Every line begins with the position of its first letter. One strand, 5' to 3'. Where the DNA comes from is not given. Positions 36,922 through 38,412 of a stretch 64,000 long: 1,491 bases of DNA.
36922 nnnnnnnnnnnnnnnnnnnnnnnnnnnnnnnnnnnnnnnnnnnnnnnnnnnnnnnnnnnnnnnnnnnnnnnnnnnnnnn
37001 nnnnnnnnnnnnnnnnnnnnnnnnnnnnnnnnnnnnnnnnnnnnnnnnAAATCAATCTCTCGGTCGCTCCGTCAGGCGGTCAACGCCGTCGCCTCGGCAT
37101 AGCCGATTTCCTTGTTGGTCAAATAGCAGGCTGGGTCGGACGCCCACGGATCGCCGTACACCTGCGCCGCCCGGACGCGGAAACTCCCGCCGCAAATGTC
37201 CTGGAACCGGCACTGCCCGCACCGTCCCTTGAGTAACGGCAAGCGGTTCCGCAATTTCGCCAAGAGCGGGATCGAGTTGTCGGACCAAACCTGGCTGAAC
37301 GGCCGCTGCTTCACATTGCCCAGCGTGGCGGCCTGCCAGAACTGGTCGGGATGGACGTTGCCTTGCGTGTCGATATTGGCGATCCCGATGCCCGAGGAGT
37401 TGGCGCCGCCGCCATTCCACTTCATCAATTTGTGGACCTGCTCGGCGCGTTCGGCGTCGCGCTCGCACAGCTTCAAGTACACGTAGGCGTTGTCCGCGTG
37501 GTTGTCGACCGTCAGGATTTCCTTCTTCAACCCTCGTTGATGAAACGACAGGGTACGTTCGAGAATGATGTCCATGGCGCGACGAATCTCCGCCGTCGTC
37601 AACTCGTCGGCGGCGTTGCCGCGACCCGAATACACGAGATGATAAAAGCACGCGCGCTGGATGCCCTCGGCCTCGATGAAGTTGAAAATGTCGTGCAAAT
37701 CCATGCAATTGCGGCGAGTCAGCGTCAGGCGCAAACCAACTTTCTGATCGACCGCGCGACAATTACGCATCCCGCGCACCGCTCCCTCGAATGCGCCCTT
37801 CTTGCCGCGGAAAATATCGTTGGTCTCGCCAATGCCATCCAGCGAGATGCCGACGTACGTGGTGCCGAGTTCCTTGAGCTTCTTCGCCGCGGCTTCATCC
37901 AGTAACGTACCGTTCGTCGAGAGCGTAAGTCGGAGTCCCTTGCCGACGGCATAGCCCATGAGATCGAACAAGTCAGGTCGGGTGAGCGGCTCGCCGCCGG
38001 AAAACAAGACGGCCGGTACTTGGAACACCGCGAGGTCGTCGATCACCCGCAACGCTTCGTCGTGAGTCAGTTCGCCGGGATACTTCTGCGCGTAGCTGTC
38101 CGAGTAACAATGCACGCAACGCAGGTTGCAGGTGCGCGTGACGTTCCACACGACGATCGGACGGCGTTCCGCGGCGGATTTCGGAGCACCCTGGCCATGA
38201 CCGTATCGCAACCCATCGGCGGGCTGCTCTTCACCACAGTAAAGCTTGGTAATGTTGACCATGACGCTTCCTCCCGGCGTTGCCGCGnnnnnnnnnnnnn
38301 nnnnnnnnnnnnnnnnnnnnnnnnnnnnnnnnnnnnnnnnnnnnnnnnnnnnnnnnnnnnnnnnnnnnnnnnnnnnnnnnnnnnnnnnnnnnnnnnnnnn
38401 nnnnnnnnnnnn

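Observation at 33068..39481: Iron/haem supply block (feoAB + two NirJ/AhbC/AhbD-type radical-SAM enzymes + Cys-rich unknown) wedged between cytochrome loci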

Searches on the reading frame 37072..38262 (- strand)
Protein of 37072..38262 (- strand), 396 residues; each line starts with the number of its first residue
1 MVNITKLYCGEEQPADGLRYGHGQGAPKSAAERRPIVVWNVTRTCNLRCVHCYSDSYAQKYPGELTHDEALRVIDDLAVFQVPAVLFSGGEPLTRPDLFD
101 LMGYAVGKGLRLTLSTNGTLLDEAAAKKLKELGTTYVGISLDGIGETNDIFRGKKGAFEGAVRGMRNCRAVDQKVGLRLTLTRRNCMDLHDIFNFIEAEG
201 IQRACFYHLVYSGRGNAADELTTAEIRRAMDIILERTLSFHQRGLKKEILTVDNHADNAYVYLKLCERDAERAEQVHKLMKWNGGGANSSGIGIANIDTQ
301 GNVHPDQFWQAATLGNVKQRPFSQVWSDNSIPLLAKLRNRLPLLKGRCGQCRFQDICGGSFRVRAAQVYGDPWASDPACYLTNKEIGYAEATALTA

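Call 3: search_protein_families(library=pfam, proteins=[window:37072-38262:-], max_evalue=0.01)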
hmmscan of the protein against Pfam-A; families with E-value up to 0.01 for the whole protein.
window:37072-38262:- (396 aa): 3 families
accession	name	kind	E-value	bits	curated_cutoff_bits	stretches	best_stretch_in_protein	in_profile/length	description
PF04055.27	Radical_SAM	-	3.9e-28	99.1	29.5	1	40-193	2-163/166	Radical SAM superfamily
PF13353.11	Fer4_12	-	3.3e-06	27.9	22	1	42-143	12-115/137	4Fe-4S single cluster domain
PF13186.11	SPASM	-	0.0052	17.5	21.5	0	295-351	8-66/67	Iron-sulfur cluster-binding domain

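Call 4: search_protein_families(library=ncbifam, proteins=[window:37072-38262:-], max_evalue=0.01)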
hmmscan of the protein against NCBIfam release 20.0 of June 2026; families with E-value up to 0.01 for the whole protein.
window:37072-38262:- (396 aa): 78 families (the best 25 are shown)
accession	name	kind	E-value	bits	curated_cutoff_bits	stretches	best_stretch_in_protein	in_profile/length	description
TIGR04054.1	rSAM_NirJ1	equivalog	8.5e-165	548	650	1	2-386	1-387/387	putative heme d1 biosynthesis radical SAM protein NirJ1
TIGR04546.1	rSAM_ahbC_deAc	equivalog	4.9e-149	496.4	650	1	3-386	2-390/390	12,18-didecarboxysiroheme deacetylase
TIGR04051.1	rSAM_NirJ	equivalog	3.7e-125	417.5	515.45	1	34-387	1-354/354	heme d1 biosynthesis radical SAM protein NirJ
TIGR04347.1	pseudo_SAM_Halo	equivalog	1.7e-124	416.1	525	1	3-386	2-390/390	TIGR04347 family pseudo-SAM/SPASM protein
TIGR04053.2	TIGR04053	equivalog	4.1e-68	230.3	395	1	33-380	5-363/366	TIGR04053 family radical SAM/SPASM domain-containing protein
TIGR04545.1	rSAM_ahbD_hemeb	equivalog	9.7e-65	219.2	500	1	36-380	1-336/339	heme b synthase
TIGR04055.1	rSAM_NirJ2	equivalog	2e-57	195.2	500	1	36-380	1-323/326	putative heme d1 biosynthesis radical SAM protein NirJ2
TIGR03962.1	mycofact_rSAM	equivalog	3.4e-42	144.8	265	2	37-221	14-198/339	mycofactocin radical SAM maturase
TIGR04303.1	GeoRSP_rSAM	equivalog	1e-36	127.2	400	1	37-380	7-325/325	GeoRSP system radical SAM/SPASM protein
TIGR04250.1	SCM_rSAM_ScmE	equivalog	2.3e-32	112.3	400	1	40-371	8-337/358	SynChlorMet cassette radical SAM/SPASM protein ScmE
TIGR04251.1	SCM_rSAM_ScmF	equivalog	2.3e-31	109.5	400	2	39-218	8-191/353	SynChlorMet cassette radical SAM/SPASM protein ScmF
NF050035.1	rSAM_WgK_link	exception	3.4e-31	108.6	650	1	37-384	11-366/367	radical SAM/SPASM peptide maturase WgkB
TIGR04103.1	rSAM_nif11_3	equivalog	5.5e-30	104.3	725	1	35-380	5-343/412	nif11-class peptide radical SAM maturase 3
NF045574.1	sacti_mat_StsB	exception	8.8e-30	103.9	625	1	35-216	96-276/466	StsB family radical SAM/SPASM domain sactipeptide maturase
TIGR04133.1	rSAM_w_lipo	hypoth_equivalog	2.1e-27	96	425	1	36-360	25-330/350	TIGR04133 family radical SAM/SPASM protein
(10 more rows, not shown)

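Call 18: search_solved_structures(query=window:37072-38262:-, max_evalue=1e-10)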
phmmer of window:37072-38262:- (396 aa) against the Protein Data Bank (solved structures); distinct sequences matched with E-value up to 1e-10: 3.
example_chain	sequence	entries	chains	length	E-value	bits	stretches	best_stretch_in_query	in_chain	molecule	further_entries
6efn_A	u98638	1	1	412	2.1e-14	56.3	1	40-194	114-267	Sporulation killing factor maturation protein SkfB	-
6c8v_A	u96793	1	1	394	5.7e-13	51.6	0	39-198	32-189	Coenzyme PQQ synthesis protein E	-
7tol_A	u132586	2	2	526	2.7e-12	49.4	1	40-193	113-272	glycerol dibiphytanyl glycerol tetraether - macrocyclic archaeol synthase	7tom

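Call 48: find_homologous_proteins(query=window:37072-38262:-)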
Query window:37072-38262:- (396 aa): 8000 proteins with E <= 0.001 among 8000 candidates; the best 120 are listed.
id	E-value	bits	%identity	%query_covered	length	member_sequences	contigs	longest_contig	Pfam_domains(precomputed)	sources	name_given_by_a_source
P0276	3.3e-272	920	100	100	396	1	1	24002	PF04055.28,PF13353.12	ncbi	ncbi:MAG: radical SAM protein [Verrucomicrobiia bacterium]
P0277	3.5e-268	907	98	100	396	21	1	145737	PF04055.28,PF13353.12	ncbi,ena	-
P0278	1.3e-266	902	97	100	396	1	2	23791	PF04055.28,PF13353.12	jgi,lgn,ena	jgi:radical SAM protein with 4Fe4S-binding SPASM domain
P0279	9.8e-263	889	96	100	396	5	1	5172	PF04055.28,PF13353.12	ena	-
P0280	1.3e-262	889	96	100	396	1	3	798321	PF04055.28,PF13353.12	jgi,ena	jgi:radical SAM protein with 4Fe4S-binding SPASM domain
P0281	5.1e-261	883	96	100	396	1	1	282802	PF04055.28,PF13353.12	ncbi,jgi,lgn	ncbi:MAG: radical SAM protein [Verrucomicrobiia bacterium]|jgi:radical SAM protein with 4Fe4S-bindin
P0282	6.0e-261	883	96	100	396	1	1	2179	PF04055.28,PF13353.12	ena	-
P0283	6.5e-261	883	95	100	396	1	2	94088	PF04055.28,PF13353.12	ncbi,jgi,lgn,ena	ncbi:MAG: radical SAM protein [Verrucomicrobiia bacterium]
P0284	1.7e-260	882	95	100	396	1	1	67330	PF04055.28,PF13353.12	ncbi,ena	-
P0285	6.6e-260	880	96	99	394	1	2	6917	PF04055.28,PF13353.12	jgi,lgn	jgi:radical SAM protein with 4Fe4S-binding SPASM domain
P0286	1.9e-259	878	95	100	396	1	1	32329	PF04055.28,PF13353.12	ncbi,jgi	jgi:radical SAM protein with 4Fe4S-binding SPASM domain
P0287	3.2e-259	877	95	99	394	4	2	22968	PF04055.28,PF13353.12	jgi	jgi:radical SAM protein with 4Fe4S-binding SPASM domain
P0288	2.4e-257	871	94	100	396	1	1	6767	PF04055.28,PF13353.12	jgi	jgi:radical SAM protein with 4Fe4S-binding SPASM domain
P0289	2.0e-256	868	93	100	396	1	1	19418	PF04055.28,PF13353.12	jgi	jgi:Fe-coproporphyrin III synthase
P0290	3.3e-256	867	93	100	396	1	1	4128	PF04055.28,PF13353.12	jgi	jgi:Fe-coproporphyrin III synthase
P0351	1.1e-221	754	80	99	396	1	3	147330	PF04055.28,PF13353.12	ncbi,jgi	jgi:radical SAM protein with 4Fe4S-binding SPASM domain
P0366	5.5e-219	745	80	100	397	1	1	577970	PF04055.28,PF13353.12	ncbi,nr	ncbi:MAG: radical SAM protein [Verrucomicrobia bacterium]|nr:radical SAM protein [Verrucomicrobiota 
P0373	5.3e-218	742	80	99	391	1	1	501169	PF04055.28,PF13353.12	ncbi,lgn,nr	ncbi:MAG: radical SAM protein [Verrucomicrobia bacterium]|nr:radical SAM protein [Verrucomicrobiota 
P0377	1.0e-217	741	79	100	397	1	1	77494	PF04055.28,PF13353.12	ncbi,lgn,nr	ncbi:MAG: radical SAM protein [Verrucomicrobia bacterium]|nr:radical SAM protein [Verrucomicrobiota 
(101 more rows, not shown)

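Call 49: find_encoding_contigs(protein=P0366, flank=10000, max_places=2)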
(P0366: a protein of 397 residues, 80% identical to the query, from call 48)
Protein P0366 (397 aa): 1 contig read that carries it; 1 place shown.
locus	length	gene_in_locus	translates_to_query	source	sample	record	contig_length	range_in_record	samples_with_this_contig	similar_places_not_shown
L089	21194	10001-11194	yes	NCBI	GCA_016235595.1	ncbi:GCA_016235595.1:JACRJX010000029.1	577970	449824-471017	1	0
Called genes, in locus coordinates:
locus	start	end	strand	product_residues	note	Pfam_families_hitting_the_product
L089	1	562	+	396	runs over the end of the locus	PF01839:FG-GAP (faint), PF13517:FG-GAP_3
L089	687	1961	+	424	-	PF01408:GFO_IDH_MocA, PF22725:GFO_IDH_MocA_C3 (weak)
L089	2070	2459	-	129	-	PF07876:Dabb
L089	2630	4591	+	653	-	PF00326:Peptidase_S9, PF00561:Abhydrolase_1 (weak), PF12146:Hydrolase_4 (faint), PF13472:Lipase_GDSL_2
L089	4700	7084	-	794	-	PF13435:Cytochrome_C554 (faint), PF14522:Cytochrome_C7 (faint), PF13646:HEAT_2, PF23914:TPR_CcmH_CycH (weak), PF13414:TPR_11 (weak), PF13432:TPR_16, PF14559:TPR_19, PF13432:TPR_16 (weak), +13 more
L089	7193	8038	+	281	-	PF07796:DUF1638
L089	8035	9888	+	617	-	PF17651:Raco_middle, PF14574:RACo_C_ter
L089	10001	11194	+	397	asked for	PF13353:Fer4_12, PF04055:Radical_SAM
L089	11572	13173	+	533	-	PF02421:FeoB_N (faint), PF07670:Gate, PF07664:FeoB_C, PF07670:Gate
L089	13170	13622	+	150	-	PF04023:FeoA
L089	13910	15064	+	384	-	PF04055:Radical_SAM, PF11946:DUF3463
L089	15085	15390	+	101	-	-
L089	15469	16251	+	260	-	PF01048:PNP_UDP_1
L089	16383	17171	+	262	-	PF00392:GntR, PF07729:FCD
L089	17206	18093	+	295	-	PF00701:DHDPS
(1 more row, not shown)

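Call 50: find_encoding_contigs(protein=P0373, flank=10000, max_places=2)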
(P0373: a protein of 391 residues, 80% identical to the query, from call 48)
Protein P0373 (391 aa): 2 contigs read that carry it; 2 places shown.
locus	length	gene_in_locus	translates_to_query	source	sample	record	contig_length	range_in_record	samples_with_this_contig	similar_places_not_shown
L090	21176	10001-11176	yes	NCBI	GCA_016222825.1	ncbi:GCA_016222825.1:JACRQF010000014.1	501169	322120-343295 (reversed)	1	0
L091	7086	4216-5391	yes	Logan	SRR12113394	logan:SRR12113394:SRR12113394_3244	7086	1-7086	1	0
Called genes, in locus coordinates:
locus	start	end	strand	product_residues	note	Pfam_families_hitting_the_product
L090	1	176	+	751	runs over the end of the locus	PF22019:GlgB_N, PF02922:CBM_48, PF00128:Alpha-amylase, PF02806:Alpha-amylase_C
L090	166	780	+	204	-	PF00398:RrnaAD, PF01209:Ubie_methyltran (weak), PF08241:Methyltransf_11, PF08242:Methyltransf_12, PF13649:Methyltransf_25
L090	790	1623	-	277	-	PF07978:NIPSNAP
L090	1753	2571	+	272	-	PF06439:3keto-disac_hyd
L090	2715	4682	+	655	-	PF00326:Peptidase_S9 (weak), PF00561:Abhydrolase_1 (weak), PF12146:Hydrolase_4 (faint), PF13472:Lipase_GDSL_2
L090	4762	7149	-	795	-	PF13646:HEAT_2, PF00515:TPR_1 (weak), PF07719:TPR_2 (weak), PF23914:TPR_CcmH_CycH (weak), PF25063:ARM_TT21_C (weak), PF13432:TPR_16 (weak), PF13432:TPR_16, PF14559:TPR_19, +12 more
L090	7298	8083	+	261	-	PF07796:DUF1638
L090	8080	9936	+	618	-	PF17651:Raco_middle, PF14574:RACo_C_ter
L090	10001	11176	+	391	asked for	PF13353:Fer4_12, PF04055:Radical_SAM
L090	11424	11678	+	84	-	PF10055:DUF2292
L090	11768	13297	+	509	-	PF07396:Porin_O_P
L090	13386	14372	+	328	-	PF01547:SBP_bac_1, PF13531:SBP_bac_11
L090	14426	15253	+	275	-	PF24827:AstE_AspA_cat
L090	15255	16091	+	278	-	PF00528:BPD_transp_1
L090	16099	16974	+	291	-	PF00528:BPD_transp_1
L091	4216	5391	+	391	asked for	PF13353:Fer4_12, PF04055:Radical_SAM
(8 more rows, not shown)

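Call 75: find_encoding_contigs(protein=P0377, flank=9000, max_places=1)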
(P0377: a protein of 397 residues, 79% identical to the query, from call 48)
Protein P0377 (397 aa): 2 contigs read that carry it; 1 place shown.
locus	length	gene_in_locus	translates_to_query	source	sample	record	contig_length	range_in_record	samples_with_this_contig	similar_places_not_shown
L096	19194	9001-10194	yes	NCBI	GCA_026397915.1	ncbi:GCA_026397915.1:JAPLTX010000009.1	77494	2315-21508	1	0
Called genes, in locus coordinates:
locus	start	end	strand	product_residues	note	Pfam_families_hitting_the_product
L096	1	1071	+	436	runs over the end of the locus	PF10518:TAT_signal (faint), PF01408:GFO_IDH_MocA, PF22725:GFO_IDH_MocA_C3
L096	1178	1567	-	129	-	PF07876:Dabb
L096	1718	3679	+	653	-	PF00326:Peptidase_S9 (weak), PF00561:Abhydrolase_1 (weak), PF12146:Hydrolase_4 (faint), PF13472:Lipase_GDSL_2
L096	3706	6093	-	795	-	PF13646:HEAT_2, PF23914:TPR_CcmH_CycH (weak), PF13432:TPR_16 (weak), PF13414:TPR_11 (weak), PF13432:TPR_16, PF14559:TPR_19, PF13414:TPR_11 (weak), PF13432:TPR_16 (weak), +13 more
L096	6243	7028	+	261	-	PF07796:DUF1638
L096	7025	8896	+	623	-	PF17651:Raco_middle, PF14574:RACo_C_ter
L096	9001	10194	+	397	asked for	PF13353:Fer4_12 (weak), PF04055:Radical_SAM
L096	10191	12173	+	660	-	PF01926:MMR_HSR1, PF02421:FeoB_N, PF07670:Gate, PF07664:FeoB_C, PF07670:Gate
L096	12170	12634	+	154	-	PF04023:FeoA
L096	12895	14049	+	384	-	PF04055:Radical_SAM, PF11946:DUF3463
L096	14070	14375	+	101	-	-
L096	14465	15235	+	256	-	PF01048:PNP_UDP_1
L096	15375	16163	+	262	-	PF00392:GntR, PF07729:FCD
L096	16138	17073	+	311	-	PF00701:DHDPS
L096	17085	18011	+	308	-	PF20434:BD-FAE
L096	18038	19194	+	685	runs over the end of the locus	PF01804:Penicil_amidase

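Call 76: find_encoding_contigs(protein=P0351, flank=9000, max_places=1)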
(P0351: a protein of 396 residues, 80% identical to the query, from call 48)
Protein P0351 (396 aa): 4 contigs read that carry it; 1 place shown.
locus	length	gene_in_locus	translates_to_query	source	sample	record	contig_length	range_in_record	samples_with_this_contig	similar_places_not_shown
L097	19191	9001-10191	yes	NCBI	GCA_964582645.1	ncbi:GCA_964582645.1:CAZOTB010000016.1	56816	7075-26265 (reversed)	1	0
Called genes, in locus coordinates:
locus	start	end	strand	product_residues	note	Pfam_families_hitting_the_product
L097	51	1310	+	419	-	PF13353:Fer4_12 (weak), PF04055:Radical_SAM, PF13186:SPASM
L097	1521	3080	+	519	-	PF13241:NAD_binding_7 (faint), PF14691:Fer4_20, PF01946:Thi4 (weak), PF01266:DAO (weak), PF01593:Amino_oxidase (weak), PF03486:HI0933_like (weak), PF07992:Pyr_redox_2, PF13450:NAD_binding_8, +4 more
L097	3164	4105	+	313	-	PF10114:PocR, PF00165:HTH_AraC, PF12833:HTH_18, PF00165:HTH_AraC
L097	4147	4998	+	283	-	PF00116:COX2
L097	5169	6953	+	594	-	PF00115:COX1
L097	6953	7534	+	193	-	-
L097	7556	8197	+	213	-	PF00510:COX3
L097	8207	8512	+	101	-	PF03626:COX4_pro (weak)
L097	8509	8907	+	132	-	-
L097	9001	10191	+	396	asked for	PF13353:Fer4_12 (weak), PF04055:Radical_SAM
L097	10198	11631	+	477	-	PF04055:Radical_SAM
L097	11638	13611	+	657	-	PF01926:MMR_HSR1, PF02421:FeoB_N, PF07670:Gate, PF07664:FeoB_C, PF07670:Gate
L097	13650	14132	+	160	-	PF04023:FeoA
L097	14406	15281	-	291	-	PF05721:PhyH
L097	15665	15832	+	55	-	-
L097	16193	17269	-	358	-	PF01208:URO-D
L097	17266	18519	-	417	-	PF02812:ELFV_dehydrog_N, PF00208:ELFV_dehydrog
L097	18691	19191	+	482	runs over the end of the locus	PF00884:Sulfatase, PF16347:SGSH_C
